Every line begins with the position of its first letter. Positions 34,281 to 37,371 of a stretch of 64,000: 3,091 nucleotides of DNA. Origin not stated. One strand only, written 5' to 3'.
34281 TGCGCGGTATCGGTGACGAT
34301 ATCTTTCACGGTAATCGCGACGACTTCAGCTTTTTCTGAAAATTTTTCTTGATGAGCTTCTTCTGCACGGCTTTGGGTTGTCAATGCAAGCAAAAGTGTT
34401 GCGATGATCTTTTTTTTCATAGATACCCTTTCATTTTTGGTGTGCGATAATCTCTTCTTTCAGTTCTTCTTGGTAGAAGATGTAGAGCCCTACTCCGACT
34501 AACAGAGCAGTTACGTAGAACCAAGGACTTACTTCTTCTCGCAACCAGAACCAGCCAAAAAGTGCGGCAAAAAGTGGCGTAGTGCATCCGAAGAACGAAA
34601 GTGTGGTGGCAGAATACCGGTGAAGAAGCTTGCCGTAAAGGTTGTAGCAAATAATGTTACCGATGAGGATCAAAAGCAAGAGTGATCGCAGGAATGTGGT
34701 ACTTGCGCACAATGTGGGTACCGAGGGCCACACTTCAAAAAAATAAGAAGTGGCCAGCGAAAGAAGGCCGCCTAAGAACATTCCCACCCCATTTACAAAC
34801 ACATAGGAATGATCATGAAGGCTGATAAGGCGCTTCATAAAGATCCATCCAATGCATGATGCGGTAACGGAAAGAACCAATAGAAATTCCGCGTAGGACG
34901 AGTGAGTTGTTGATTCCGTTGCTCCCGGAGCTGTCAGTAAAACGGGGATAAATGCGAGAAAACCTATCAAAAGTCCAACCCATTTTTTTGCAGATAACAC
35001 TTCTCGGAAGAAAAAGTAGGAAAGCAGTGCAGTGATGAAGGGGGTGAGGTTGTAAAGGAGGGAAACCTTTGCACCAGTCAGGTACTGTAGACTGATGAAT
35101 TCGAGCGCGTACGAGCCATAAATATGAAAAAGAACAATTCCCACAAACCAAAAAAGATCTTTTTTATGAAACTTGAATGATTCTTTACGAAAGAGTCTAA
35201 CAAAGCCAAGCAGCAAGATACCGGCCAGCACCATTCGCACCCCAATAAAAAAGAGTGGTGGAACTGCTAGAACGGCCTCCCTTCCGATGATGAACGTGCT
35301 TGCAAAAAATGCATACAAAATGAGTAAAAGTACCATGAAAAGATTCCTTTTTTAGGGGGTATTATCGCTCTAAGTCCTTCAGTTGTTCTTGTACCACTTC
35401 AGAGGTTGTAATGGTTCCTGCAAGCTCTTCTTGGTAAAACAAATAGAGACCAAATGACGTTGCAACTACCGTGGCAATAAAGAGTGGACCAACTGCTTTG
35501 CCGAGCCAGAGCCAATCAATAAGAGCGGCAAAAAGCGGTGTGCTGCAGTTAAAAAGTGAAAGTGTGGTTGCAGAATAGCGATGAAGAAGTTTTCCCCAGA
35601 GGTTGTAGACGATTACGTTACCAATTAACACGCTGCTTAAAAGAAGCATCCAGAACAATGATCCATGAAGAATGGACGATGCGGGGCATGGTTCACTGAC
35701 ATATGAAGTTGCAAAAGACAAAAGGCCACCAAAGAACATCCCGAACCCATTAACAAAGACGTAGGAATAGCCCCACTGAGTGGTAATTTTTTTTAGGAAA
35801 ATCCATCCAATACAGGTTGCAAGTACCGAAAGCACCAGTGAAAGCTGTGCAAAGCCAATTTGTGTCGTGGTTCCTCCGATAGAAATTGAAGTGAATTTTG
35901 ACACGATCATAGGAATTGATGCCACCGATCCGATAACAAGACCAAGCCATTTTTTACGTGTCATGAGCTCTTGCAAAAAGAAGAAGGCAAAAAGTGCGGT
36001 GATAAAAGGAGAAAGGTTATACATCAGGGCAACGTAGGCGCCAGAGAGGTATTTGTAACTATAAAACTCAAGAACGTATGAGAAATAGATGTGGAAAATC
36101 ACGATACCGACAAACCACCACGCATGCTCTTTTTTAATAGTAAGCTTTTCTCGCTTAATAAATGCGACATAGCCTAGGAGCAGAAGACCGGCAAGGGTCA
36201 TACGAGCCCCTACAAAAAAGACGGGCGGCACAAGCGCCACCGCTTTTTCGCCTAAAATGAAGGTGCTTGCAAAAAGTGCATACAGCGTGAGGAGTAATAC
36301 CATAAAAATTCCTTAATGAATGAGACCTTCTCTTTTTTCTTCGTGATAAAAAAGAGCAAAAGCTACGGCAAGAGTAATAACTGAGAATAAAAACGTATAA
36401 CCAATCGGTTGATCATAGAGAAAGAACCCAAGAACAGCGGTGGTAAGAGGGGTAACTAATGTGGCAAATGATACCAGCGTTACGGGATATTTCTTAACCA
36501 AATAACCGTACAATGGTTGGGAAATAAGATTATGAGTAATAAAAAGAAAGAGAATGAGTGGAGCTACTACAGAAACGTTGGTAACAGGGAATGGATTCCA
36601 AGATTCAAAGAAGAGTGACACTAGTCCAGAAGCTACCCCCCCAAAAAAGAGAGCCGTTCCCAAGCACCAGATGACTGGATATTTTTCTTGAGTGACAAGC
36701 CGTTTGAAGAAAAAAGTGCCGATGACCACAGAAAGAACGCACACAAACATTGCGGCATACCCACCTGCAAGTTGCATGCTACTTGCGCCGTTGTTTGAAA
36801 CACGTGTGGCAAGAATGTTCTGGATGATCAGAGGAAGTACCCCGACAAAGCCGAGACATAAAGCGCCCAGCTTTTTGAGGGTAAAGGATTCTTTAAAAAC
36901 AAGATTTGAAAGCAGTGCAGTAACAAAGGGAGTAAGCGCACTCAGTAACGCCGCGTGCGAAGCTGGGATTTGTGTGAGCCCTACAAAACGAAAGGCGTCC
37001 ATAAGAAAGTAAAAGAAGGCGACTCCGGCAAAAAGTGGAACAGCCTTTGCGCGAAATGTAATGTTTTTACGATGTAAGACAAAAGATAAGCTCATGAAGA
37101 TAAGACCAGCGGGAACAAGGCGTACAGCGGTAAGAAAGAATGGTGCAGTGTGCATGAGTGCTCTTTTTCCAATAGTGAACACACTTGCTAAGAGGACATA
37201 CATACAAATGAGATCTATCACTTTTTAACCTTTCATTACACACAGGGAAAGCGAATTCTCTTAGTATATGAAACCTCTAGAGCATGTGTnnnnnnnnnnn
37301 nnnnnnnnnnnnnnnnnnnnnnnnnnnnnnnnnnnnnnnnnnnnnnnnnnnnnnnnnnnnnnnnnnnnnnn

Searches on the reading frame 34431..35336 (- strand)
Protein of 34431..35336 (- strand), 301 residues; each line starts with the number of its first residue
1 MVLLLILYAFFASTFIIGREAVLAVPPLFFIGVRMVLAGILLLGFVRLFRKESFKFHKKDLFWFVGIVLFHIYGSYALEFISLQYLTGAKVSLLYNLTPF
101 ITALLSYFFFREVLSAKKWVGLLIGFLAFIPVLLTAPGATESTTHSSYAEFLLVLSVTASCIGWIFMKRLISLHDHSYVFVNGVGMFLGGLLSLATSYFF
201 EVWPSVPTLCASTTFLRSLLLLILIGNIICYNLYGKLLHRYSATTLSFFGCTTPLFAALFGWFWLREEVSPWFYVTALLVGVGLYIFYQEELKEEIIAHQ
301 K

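Call 63: search_protein_families(library=pfam, proteins=[window:34431-35336:-], max_evalue=0.001)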
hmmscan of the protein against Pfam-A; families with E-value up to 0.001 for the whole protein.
window:34431-35336:- (301 aa): 1 family
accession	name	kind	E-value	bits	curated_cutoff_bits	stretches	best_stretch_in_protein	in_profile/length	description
PF00892.27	EamA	-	3.4e-35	121.7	28.2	2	2-130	5-131/135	EamA-like transporter family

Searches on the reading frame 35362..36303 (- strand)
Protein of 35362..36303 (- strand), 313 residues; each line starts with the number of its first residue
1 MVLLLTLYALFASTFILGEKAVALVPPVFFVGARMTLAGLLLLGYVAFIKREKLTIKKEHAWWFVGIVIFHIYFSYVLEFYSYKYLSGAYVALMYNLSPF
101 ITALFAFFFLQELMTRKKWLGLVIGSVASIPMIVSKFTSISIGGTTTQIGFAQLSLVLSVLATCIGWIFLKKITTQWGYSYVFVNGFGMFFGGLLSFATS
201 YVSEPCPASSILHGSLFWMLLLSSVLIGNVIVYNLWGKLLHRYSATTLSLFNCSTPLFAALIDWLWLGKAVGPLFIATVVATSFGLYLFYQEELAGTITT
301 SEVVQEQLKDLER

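Call 63: search_protein_families(library=pfam, proteins=[window:35362-36303:-], max_evalue=0.001)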
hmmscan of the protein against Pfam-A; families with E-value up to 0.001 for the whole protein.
window:35362-36303:- (313 aa): 1 family
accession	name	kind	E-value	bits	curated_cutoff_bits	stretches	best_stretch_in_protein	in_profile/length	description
PF00892.27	EamA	-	5.1e-28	98.5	28.2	2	2-128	5-129/135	EamA-like transporter family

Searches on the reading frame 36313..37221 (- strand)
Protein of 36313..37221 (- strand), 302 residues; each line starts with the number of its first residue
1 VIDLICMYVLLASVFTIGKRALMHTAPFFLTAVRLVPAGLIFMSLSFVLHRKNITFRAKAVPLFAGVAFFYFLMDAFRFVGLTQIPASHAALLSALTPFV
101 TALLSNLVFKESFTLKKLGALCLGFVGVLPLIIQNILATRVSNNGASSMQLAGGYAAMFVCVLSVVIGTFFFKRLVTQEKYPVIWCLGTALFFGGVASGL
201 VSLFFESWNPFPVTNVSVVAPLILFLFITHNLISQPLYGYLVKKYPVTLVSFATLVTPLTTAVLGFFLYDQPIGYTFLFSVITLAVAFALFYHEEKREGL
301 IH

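Call 63: search_protein_families(library=pfam, proteins=[window:36313-37221:-], max_evalue=0.001)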
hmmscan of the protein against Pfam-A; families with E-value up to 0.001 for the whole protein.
window:36313-37221:- (302 aa): 3 families
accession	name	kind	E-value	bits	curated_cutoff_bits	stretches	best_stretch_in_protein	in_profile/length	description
PF00892.27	EamA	-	8.5e-24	84.8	28.2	2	5-129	8-131/135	EamA-like transporter family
PF04142.21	Nuc_sug_transp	-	3.7e-06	26.7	27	1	68-290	90-313/315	Nucleotide-sugar transporter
PF03151.22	TPT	-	0.00097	19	30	0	8-128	11-132/291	Triose-phosphate Transporter family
